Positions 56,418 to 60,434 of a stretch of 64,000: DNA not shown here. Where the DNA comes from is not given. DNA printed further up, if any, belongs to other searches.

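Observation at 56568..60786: Translationally coupled 1238-aa + 169-aa gene pair as cassette 3 cargo; candidate novel defence or conflict module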

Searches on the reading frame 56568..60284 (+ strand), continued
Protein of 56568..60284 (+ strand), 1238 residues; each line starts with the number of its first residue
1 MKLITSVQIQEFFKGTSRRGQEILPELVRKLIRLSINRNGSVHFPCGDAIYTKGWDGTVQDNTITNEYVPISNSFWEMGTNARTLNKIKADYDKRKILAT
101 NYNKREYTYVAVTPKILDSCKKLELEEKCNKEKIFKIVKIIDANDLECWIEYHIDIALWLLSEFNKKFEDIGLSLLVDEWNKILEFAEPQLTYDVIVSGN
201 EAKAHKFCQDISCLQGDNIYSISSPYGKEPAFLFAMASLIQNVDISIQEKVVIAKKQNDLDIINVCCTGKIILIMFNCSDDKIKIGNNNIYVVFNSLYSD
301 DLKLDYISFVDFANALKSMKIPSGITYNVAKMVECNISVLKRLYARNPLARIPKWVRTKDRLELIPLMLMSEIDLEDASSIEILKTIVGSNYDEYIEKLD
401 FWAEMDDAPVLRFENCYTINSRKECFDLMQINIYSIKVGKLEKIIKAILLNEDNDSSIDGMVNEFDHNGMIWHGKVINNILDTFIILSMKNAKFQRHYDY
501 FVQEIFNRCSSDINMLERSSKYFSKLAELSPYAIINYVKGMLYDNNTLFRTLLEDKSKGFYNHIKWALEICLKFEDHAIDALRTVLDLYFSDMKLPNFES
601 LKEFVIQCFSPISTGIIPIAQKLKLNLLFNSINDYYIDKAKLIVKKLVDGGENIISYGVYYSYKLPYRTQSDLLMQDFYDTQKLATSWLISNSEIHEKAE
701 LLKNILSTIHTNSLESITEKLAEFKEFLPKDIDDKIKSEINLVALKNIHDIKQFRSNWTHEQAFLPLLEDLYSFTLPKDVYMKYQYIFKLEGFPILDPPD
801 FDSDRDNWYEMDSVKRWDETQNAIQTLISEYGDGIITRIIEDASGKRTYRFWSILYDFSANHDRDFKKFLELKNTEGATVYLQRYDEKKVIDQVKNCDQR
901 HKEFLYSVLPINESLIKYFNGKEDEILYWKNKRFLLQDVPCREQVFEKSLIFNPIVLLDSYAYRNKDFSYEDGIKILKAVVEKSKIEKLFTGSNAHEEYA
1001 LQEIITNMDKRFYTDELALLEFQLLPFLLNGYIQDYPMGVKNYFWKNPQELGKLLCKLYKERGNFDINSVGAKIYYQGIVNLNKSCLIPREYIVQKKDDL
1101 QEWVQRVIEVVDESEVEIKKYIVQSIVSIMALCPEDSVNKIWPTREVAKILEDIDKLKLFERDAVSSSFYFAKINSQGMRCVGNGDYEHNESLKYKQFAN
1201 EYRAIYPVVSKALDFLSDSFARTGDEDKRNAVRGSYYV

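Call 78: search_protein_families(library=pfam, proteins=[P0077, P0086, P0110, P0112, P0169, P0171, P0113], max_evalue=0.01)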
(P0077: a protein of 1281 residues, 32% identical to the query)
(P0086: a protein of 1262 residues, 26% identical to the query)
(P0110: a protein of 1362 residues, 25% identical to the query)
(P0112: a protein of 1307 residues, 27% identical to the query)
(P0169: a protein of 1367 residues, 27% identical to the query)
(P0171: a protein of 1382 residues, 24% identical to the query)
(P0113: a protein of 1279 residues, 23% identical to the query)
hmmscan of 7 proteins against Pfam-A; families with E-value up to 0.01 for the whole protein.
P0077 (1281 aa): 5 families
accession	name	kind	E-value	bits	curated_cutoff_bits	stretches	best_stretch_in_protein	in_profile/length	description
PF01381.28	HTH_3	-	9.4e-14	51.6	23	1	7-54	1-48/55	Helix-turn-helix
PF12844.13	HTH_19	-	3.2e-05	24.2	30.2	1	5-57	2-54/64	Helix-turn-helix domain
PF13560.12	HTH_31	-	4e-05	24.3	27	1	4-55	3-55/64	Helix-turn-helix domain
PF15731.11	MqsA_antitoxin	-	0.0014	19.1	30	1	5-47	72-114/131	Antitoxin component of bacterial toxin-antitoxin system, MqsA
PF13936.12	HTH_38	-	0.0024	18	27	0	7-34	13-39/44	Helix-turn-helix domain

P0086 (1262 aa): 3 families
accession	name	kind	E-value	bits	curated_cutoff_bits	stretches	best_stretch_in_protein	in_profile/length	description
PF01381.28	HTH_3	-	3.9e-07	30.4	23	1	10-43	4-37/55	Helix-turn-helix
PF12844.13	HTH_19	-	0.00019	21.7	30.2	1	10-46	7-43/64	Helix-turn-helix domain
PF10996.14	Beta-Casp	-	0.0031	18.4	27.7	0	249-317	46-109/120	Beta-Casp domain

P0110 (1362 aa): 2 families
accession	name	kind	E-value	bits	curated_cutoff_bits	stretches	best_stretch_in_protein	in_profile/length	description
PF01381.28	HTH_3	-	0.00017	22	23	1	15-57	1-43/55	Helix-turn-helix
PF13744.12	HTH_37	-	0.0087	16.3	27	0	14-67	22-73/80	Helix-turn-helix domain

P0112 (1307 aa): 0 families

P0169 (1367 aa): 3 families
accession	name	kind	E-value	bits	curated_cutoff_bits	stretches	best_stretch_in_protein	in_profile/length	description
PF13560.12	HTH_31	-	2.9e-07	31.1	27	1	5-64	2-60/64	Helix-turn-helix domain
PF13413.12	HTH_25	-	0.0026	18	24.6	0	9-63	2-60/62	Helix-turn-helix domain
PF12844.13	HTH_19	-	0.0048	17.2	30.2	0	6-63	1-56/64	Helix-turn-helix domain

P0171 (1382 aa): 1 family
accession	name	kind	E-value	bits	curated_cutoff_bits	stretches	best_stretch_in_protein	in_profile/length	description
PF01381.28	HTH_3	-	2.4e-07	31.1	23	1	22-68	7-53/55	Helix-turn-helix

P0113 (1279 aa): 2 families
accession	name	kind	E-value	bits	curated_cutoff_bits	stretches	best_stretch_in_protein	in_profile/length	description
PF01381.28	HTH_3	-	2e-08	34.6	23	1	7-54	1-48/55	Helix-turn-helix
PF13560.12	HTH_31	-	5.8e-05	23.8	27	1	9-54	8-54/64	Helix-turn-helix domain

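Call 85: find_related_loci(query=A5, collection=metagenome_contigs, flank=6000)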
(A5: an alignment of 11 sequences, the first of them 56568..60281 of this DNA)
Query A5 (1238 aa) in metagenome_contigs; peptide patterns used: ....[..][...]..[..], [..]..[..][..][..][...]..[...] (x = any residue, [..] = any of these).
253 stretches matched a pattern; 40 encode a relative of the query (tblastn E <= 1e-3); 40 distinct loci.
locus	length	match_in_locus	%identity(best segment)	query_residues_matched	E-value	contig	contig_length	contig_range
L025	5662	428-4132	36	1-1234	0e+0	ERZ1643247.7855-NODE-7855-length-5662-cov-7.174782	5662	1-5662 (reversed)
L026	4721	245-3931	34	3-1234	0e+0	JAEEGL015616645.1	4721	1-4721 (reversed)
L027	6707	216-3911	34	3-1234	0e+0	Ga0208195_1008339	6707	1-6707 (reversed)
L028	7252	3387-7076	33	1-1236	0e+0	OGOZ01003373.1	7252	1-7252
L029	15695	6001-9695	32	3-1234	0e+0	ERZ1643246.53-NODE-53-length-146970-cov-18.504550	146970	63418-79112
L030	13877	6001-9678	31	3-1231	0e+0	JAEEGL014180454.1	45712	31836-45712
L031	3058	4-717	33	996-1234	2e-42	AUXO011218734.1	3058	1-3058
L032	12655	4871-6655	22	1-577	2e-33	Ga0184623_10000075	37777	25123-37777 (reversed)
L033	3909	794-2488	23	20-570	3e-32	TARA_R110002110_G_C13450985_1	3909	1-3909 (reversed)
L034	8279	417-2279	24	4-604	7e-31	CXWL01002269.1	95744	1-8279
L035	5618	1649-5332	24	4-1220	2e-30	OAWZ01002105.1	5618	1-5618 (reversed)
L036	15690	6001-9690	21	24-1227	2e-29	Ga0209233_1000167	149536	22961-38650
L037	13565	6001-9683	32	3-1234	0e+0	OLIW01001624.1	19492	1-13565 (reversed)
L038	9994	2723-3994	24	18-426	1e-27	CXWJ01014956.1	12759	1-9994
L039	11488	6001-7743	22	20-571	4e-27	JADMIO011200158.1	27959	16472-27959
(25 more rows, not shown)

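Call 94: search_protein_families(library=padloc, alignment_id=A6, max_evalue=0.1)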
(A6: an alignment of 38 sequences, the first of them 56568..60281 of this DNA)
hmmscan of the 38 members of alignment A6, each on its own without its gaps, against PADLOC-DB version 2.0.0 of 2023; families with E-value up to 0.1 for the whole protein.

A. member 1, window:56568-60281:+ (1238 aa): 0 families

B. families by the number of members that match (of 38 scanned): 8 families
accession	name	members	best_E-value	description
PDLC03991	PD-Lambda-4_A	6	6.6e-08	-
PDLC03990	PD-Lambda-4_A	1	0.00022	-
PDLC01850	CARF3--CARF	1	0.0025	-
PDLC00576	JetB3|JetB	1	0.0093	Unknown function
PDLC00935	Cas2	1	0.028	CRISPR-associated endonuclease Cas2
PDLC01612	Csm2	1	0.033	CAS-III-A; effector_SS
PDLC01548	Cas8b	1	0.044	CAS-I-B; effector_LS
PDLC01260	Csm2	1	0.1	CAS-III-A; effector_SS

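Call 101: search_protein_families(library=padloc, proteins=[L065:8596-12690:+, L018:152-4261:+, P0010, P0012, P0014, P0007, P0006], max_evalue=0.1)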
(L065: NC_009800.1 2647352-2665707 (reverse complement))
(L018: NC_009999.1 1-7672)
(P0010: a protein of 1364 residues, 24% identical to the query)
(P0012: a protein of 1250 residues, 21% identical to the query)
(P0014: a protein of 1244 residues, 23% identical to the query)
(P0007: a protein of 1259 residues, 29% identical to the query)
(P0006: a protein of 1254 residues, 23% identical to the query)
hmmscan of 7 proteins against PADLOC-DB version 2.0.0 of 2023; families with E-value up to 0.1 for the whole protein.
L065:8596-12690:+ (1365 aa): 2 families
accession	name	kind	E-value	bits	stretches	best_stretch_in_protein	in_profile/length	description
PDLC02926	HTH_VI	-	0.029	12.7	1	22-88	13-78/92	-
PDLC03947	RmrA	-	0.041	10.7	1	21-59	22-60/383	-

L018:152-4261:+ (1370 aa): 2 families
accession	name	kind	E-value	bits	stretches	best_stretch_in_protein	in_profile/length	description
PDLC03991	PD-Lambda-4_A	-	9.5e-05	18.2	1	635-802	562-726/1283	-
PDLC02926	HTH_VI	-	0.018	13.3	1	21-93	13-84/92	-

P0010 (1364 aa): 3 families
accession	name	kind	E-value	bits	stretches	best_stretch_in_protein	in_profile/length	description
PDLC03991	PD-Lambda-4_A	-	6.6e-08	28.7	1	638-755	556-663/1283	-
PDLC03990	PD-Lambda-4_A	-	0.00022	17.4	1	639-754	217-322/943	-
PDLC01548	Cas8b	-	0.044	11.1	1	726-775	231-282/300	CAS-I-B; effector_LS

P0012 (1250 aa): 0 families

P0014 (1244 aa): 1 family
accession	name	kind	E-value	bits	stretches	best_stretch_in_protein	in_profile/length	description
PDLC00576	JetB3|JetB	-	0.0093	13.4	1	965-1012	172-218/237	Unknown function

P0007 (1259 aa): 0 families

P0006 (1254 aa): 1 family
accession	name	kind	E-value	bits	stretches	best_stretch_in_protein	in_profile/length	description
PDLC03991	PD-Lambda-4_A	-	0.0058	12.3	1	120-180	131-190/1283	-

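Call 103: find_encoding_contigs(protein=window:56568-60284:+, flank=3000, max_places=2)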
Protein window:56568-60284:+ (1238 aa): no gene with exactly this product is on record in the collection.

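Call 108: find_related_loci(query=A5, collection=viral_contigs, flank=8000)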
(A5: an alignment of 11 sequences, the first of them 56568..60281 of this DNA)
Query A5 (1238 aa) in viral_contigs; peptide patterns used: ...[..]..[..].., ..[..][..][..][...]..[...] (x = any residue, [..] = any of these).
62 stretches matched a pattern, but none encodes a relative of the query by tblastn (E <= 1e-3).
